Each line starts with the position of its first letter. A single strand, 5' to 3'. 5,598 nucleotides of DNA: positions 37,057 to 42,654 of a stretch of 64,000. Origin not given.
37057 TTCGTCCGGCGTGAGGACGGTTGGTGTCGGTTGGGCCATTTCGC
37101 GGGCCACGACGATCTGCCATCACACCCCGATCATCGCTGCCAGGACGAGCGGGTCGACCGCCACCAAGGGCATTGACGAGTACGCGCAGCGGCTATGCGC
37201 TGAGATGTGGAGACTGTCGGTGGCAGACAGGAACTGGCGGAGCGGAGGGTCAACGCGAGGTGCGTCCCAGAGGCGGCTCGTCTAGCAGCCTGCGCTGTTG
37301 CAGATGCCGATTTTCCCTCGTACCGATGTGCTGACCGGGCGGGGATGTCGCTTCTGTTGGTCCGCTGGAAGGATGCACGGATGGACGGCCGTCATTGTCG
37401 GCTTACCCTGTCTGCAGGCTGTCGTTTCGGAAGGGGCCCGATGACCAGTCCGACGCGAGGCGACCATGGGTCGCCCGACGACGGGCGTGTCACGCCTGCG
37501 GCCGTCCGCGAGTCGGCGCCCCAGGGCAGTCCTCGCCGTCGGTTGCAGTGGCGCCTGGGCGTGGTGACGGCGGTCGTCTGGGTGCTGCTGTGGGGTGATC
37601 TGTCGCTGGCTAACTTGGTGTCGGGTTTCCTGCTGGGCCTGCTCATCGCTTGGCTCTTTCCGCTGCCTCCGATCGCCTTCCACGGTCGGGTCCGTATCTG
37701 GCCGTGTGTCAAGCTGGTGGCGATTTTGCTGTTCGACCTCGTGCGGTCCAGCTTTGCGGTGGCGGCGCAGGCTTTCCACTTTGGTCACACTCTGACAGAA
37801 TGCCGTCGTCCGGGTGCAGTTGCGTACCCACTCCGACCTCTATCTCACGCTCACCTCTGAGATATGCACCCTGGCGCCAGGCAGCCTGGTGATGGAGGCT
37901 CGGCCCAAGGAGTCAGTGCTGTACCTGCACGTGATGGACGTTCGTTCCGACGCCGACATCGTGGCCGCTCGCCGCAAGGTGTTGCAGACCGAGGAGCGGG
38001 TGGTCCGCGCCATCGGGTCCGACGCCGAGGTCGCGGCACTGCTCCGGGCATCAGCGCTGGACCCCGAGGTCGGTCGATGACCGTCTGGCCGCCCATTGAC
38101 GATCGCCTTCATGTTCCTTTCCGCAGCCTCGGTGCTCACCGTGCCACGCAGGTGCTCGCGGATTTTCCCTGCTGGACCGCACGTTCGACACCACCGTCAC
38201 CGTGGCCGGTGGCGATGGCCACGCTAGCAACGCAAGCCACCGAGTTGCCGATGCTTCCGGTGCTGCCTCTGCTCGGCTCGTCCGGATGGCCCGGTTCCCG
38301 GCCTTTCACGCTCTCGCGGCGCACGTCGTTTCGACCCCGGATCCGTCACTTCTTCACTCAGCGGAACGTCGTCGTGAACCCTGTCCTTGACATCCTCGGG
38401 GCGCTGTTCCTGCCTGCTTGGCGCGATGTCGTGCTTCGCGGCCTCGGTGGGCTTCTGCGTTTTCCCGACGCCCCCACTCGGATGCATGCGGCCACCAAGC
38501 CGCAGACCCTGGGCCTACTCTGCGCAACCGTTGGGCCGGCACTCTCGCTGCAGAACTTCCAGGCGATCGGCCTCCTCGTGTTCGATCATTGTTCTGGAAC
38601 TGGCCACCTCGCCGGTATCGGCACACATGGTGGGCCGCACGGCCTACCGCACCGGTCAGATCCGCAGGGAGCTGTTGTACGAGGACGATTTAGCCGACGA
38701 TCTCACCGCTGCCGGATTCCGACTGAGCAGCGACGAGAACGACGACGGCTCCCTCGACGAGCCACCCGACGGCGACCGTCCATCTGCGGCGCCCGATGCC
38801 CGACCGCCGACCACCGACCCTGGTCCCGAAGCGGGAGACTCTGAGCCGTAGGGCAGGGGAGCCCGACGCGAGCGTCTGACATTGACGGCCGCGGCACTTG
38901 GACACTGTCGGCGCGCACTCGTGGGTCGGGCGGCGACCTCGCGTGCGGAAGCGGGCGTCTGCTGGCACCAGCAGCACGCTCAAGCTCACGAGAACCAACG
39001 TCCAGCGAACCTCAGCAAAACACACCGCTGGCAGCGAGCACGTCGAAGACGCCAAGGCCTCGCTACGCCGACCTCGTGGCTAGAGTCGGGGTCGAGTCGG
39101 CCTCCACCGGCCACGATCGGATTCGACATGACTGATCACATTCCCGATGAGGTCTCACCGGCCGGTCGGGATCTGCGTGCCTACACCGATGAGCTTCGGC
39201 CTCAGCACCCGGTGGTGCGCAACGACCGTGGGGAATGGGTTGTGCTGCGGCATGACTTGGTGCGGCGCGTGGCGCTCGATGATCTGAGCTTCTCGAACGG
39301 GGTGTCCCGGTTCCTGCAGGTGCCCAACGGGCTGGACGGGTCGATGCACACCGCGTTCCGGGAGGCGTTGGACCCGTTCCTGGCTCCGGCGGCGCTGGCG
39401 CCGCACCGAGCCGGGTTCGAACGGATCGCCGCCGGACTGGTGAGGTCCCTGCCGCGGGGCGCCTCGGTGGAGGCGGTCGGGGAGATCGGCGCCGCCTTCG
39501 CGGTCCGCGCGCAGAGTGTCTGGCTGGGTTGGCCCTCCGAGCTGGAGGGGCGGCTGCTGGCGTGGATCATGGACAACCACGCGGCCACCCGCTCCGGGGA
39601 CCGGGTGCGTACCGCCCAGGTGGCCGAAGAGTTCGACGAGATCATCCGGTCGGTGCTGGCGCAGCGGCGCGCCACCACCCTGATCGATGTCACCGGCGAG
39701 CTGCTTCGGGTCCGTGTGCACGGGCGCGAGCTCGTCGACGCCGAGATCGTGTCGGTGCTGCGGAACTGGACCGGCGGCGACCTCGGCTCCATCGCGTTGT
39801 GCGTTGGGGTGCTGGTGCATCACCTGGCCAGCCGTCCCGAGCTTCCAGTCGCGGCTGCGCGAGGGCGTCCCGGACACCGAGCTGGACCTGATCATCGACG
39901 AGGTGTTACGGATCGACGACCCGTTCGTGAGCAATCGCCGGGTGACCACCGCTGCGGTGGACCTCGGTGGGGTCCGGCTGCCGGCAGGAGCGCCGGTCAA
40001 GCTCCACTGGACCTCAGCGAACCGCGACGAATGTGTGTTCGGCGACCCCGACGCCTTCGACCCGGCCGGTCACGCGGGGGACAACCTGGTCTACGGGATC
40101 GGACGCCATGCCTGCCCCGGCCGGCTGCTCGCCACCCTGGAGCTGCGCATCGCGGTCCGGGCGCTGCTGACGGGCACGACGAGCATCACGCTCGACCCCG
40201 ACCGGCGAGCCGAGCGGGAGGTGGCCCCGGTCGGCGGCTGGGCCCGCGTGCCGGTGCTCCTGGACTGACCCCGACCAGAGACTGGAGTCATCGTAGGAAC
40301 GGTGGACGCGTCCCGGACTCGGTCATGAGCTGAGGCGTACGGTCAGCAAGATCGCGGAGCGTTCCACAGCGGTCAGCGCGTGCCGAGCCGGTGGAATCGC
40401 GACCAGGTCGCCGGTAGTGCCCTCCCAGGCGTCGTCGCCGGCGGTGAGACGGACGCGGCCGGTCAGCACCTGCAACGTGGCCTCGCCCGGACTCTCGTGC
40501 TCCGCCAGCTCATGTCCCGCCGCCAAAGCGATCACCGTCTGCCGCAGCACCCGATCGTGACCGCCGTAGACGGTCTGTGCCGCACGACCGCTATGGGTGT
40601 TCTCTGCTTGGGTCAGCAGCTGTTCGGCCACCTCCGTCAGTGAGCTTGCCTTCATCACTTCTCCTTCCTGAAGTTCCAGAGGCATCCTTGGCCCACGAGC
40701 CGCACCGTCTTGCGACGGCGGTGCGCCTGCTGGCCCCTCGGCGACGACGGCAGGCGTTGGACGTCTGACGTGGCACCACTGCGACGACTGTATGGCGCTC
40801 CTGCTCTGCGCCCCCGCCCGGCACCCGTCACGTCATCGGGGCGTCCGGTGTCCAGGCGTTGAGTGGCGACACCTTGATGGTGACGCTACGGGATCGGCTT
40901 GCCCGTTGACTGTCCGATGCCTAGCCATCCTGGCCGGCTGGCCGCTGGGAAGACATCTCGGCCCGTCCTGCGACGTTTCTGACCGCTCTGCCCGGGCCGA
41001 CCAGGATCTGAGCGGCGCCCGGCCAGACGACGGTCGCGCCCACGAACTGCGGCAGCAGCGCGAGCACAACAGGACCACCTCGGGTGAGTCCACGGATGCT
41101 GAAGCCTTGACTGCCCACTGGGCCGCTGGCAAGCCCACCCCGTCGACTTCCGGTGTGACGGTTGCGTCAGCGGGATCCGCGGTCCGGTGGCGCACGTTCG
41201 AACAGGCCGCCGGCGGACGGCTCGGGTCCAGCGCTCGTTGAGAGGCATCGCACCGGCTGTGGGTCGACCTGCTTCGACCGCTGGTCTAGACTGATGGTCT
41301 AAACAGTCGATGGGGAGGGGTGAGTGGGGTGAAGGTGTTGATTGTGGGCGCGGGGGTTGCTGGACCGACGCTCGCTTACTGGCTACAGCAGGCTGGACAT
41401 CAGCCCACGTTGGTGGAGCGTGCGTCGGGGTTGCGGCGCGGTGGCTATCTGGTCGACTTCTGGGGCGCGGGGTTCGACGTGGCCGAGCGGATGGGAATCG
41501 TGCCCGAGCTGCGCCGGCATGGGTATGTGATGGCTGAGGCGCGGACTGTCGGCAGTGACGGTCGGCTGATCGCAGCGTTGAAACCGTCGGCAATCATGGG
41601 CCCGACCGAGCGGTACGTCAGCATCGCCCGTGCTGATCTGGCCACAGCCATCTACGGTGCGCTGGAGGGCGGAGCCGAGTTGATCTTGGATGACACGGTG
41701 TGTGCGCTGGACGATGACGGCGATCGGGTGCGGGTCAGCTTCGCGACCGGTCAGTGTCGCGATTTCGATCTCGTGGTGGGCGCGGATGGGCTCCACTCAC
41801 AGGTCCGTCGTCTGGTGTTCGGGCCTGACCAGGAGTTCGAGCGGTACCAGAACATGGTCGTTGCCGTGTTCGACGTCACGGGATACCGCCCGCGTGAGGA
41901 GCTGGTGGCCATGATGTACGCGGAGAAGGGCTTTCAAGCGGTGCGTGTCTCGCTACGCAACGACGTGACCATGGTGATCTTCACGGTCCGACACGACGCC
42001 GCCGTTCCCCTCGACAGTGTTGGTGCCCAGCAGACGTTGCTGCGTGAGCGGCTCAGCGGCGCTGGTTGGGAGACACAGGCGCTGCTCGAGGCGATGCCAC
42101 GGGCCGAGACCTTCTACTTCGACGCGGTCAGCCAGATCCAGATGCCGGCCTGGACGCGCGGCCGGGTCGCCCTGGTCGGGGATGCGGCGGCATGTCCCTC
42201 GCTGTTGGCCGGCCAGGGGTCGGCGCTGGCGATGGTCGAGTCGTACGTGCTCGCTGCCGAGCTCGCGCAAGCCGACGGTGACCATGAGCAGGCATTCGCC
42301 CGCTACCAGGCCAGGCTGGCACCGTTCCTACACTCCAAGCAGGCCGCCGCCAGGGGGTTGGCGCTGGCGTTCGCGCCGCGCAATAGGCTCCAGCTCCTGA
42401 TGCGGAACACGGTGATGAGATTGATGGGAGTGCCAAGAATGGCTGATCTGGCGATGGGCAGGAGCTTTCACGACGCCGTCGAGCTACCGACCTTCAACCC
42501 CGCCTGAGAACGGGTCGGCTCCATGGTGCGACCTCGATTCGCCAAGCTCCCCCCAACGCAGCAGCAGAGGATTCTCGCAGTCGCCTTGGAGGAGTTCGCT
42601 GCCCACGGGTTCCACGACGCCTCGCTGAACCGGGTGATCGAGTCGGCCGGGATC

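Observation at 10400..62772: Many conserved genes are interrupted by single-base frameshifts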

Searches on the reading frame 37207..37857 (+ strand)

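Call 43: search_protein_families(library=pfam, proteins=[window:37207-37857:+], max_evalue=0.01)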
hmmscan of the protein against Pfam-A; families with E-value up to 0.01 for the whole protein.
window:37207-37857:+ (217 aa): 1 family
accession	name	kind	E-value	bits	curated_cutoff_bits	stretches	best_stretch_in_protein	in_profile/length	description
PF01899.21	MNHE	-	1.1e-14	54.9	27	1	119-210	2-85/145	Na+/H+ ion antiporter subunit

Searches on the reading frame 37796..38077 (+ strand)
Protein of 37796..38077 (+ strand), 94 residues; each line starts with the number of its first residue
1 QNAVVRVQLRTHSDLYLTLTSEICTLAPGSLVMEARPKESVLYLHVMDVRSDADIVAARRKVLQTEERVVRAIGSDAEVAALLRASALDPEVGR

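Call 43: search_protein_families(library=pfam, proteins=[window:37796-38077:+], max_evalue=0.01)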
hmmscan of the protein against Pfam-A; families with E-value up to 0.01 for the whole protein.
window:37796-38077:+ (94 aa): 1 family
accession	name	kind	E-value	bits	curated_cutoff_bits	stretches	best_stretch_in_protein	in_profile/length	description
PF01899.21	MNHE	-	2.8e-15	56.8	27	1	2-71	77-144/145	Na+/H+ ion antiporter subunit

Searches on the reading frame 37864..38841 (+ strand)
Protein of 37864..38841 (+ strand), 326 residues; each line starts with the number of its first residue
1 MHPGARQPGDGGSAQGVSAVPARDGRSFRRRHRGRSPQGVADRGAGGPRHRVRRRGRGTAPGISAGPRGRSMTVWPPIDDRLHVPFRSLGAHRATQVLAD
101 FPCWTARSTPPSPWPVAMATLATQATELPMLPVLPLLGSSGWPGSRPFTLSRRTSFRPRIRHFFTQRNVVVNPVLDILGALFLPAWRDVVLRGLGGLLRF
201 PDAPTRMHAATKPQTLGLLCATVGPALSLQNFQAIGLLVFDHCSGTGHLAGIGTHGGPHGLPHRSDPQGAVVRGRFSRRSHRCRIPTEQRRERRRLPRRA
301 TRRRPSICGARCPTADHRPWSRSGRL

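Call 43: search_protein_families(library=pfam, proteins=[window:37864-38841:+], max_evalue=0.01)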
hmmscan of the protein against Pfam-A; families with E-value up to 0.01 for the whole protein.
window:37864-38841:+ (326 aa): 1 family
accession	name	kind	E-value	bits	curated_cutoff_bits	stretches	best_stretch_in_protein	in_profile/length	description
PF03334.19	PhaG_MnhG_YufB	-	2.5e-10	40.9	23.4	1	191-235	10-54/80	Na+/H+ antiporter subunit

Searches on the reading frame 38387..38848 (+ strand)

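Call 43: search_protein_families(library=pfam, proteins=[window:38387-38848:+], max_evalue=0.01)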
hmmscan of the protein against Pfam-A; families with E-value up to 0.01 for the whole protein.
window:38387-38848:+ (154 aa): 1 family
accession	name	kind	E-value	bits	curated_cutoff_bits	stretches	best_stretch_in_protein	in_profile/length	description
PF03334.19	PhaG_MnhG_YufB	-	0.00031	21.4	23.4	0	61-87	54-80/80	Na+/H+ antiporter subunit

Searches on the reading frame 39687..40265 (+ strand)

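Call 6: search_protein_families(library=pfam, proteins=[window:39687-40265:+], max_evalue=0.01)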
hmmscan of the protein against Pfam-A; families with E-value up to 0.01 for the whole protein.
window:39687-40265:+ (193 aa): 1 family
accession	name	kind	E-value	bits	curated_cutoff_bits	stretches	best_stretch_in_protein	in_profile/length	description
PF00067.27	p450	-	9.2e-14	51.5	22.8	1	66-161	324-429/462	Cytochrome P450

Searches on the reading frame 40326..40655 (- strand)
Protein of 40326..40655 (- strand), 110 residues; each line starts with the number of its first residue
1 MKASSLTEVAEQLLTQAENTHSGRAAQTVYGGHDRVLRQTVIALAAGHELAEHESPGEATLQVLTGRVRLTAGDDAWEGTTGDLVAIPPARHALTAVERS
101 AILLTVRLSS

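Call 22: find_encoding_contigs(protein=window:40326-40655:-, flank=10000, max_places=8)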
Protein window:40326-40655:- (110 aa): no gene with exactly this product is on record in the collection.

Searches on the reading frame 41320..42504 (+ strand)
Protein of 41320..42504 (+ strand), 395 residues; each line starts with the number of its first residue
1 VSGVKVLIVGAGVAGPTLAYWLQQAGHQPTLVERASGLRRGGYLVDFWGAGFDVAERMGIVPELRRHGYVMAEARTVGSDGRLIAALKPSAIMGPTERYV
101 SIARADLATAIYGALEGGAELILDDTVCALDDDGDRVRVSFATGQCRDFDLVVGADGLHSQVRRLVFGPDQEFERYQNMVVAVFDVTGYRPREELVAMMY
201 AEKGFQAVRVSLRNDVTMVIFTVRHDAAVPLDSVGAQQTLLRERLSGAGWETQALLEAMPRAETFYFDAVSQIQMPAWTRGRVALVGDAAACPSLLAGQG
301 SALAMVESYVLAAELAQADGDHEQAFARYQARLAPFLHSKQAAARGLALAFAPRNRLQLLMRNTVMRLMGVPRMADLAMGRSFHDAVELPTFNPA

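Call 7: find_related_loci(query=window:41320-42504:+, collection=genome_contigs, flank=10000)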
Query window:41320-42504:+ (395 aa) in genome_contigs; peptide patterns used: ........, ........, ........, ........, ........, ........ (x = any residue, [..] = any of these).
345 stretches matched a pattern; 296 encode a relative of the query (tblastn E <= 1e-3); the best 80 are kept; 80 distinct loci.
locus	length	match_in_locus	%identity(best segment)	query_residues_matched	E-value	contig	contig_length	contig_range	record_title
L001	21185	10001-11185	81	1-395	0e+0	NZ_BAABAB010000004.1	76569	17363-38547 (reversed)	Microlunatus ginsengisoli strain JCM 16929 sequence04, whole genome shotgun sequence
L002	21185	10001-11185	81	1-395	0e+0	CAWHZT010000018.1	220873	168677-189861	MAG: uncultured Actinomycetota bacterium isolate MFD09368.bin.2.21 genome assembly, contig: contig_50712, whole genome s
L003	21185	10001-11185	81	1-395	0e+0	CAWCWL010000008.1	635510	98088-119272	MAG: uncultured Actinomycetota bacterium isolate MFD05442.bin.1.394 genome assembly, contig: contig_42573, whole genome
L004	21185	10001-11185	79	1-395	0e+0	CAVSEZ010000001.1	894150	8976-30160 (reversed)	MAG: uncultured Actinomycetota bacterium isolate MFD01916.bin.2.34 genome assembly, contig: contig_1970, whole genome sh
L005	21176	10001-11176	81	1-392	0e+0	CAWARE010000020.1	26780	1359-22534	MAG: uncultured Actinomycetota bacterium isolate MFD02581.bin.3.173 genome assembly, contig: contig_23878, whole genome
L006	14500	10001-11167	79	4-392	0e+0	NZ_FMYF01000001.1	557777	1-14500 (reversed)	Raineyella antarctica strain LZ-22, whole genome shotgun sequence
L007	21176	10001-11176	72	4-395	0e+0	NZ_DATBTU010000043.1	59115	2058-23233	MAG: Amnibacterium sp. isolate SMAG_U4192 k141_284318, whole genome shotgun sequence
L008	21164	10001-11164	71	3-391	0e+0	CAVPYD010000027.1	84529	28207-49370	MAG: uncultured Actinomycetota bacterium isolate MFD01872.bin.2.243 genome assembly, contig: contig_57713, whole genome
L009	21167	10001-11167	72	3-392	0e+0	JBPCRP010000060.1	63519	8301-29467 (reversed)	MAG: Propionibacteriaceae bacterium isolate TH_ant_mag_237 k127_271654, whole genome shotgun sequence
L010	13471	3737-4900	71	4-392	0e+0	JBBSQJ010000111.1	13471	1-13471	MAG: Propionibacteriales bacterium isolate LS6_sbin.85 LS6_sbin.85_K_697430_L_13471_cov_10.0000, whole genome shotgun se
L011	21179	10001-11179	70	2-395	0e+0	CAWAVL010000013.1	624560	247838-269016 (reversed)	MAG: uncultured Actinomycetota bacterium isolate MFD05684.bin.1.309 genome assembly, contig: contig_6632, whole genome s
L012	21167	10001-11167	71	4-393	0e+0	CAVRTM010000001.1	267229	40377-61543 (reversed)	MAG: uncultured Actinomycetota bacterium isolate MFD08669.bin.2.26 genome assembly, contig: contig_10389, whole genome s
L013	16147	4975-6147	72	4-395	0e+0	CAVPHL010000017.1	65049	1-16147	MAG: uncultured Actinomycetota bacterium isolate MFD09964.bin.2.182 genome assembly, contig: contig_63462, whole genome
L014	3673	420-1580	71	3-390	0e+0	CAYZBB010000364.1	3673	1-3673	MAG TPA_asm: uncultured Actinomycetes bacterium isolate SRP342105_co1_274 genome assembly, contig: NODE_37488_length_367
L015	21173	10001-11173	69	4-395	0e+0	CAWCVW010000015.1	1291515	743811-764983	MAG: uncultured Actinomycetota bacterium isolate MFD05442.bin.1.308 genome assembly, contig: contig_6941, whole genome s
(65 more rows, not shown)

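Call 39: find_related_loci(query=window:41320-42504:+, collection=metagenome_contigs, flank=10000)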
Query window:41320-42504:+ (395 aa) in metagenome_contigs; peptide patterns used: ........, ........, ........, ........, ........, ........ (x = any residue, [..] = any of these).
314 stretches matched a pattern; 265 encode a relative of the query (tblastn E <= 1e-3); the best 80 are kept; 80 distinct loci.
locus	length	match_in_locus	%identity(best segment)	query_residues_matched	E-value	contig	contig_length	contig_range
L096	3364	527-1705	96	3-395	0e+0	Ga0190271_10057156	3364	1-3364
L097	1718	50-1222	73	4-395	0e+0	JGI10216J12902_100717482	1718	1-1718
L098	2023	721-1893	73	4-395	0e+0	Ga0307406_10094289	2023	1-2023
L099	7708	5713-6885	74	4-395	0e+0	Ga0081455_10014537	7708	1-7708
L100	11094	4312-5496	74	4-395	0e+0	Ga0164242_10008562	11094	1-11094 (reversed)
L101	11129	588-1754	73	3-392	0e+0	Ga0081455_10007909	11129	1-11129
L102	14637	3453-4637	73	4-395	0e+0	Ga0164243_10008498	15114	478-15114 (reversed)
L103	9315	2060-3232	72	4-395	0e+0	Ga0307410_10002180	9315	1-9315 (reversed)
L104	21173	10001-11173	72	4-395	0e+0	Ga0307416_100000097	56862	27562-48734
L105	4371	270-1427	71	4-390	0e+0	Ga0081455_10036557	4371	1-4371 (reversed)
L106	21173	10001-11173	71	4-395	0e+0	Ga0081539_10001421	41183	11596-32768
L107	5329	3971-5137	71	4-392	0e+0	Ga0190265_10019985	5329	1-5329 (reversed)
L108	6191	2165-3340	69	3-395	0e+0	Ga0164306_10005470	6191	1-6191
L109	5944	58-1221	70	4-392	0e+0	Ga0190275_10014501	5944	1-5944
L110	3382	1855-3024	70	2-392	0e+0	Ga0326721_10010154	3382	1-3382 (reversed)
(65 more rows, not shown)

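Call 69: search_protein_families(library=pfam, proteins=[window:41320-42504:+], max_evalue=0.01)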
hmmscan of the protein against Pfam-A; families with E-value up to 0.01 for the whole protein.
window:41320-42504:+ (395 aa): 7 families
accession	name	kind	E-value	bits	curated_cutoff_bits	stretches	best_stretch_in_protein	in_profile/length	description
PF01494.25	FAD_binding_3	-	6.3e-19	68.8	22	1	4-318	2-321/349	FAD binding domain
PF01266.30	DAO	-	7e-08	32.8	27.9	1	5-37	1-33/353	FAD dependent oxidoreductase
PF07992.20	Pyr_redox_2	-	0.0003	20.8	26.1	1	5-35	2-32/291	Pyridine nucleotide-disulphide oxidoreductase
PF13450.12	NAD_binding_8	-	0.00047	20.8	21.9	1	8-38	1-31/68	NAD(P)-binding Rossmann-like domain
PF00070.33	Pyr_redox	-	0.00057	20.8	22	1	5-40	1-36/82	Pyridine nucleotide-disulphide oxidoreductase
PF02558.23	ApbA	-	0.0011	19.1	22.2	1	6-36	1-31/150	Ketopantoate reductase PanE/ApbA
PF00890.30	FAD_binding_2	-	0.0068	16.1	20.4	0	6-37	2-33/414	FAD binding domain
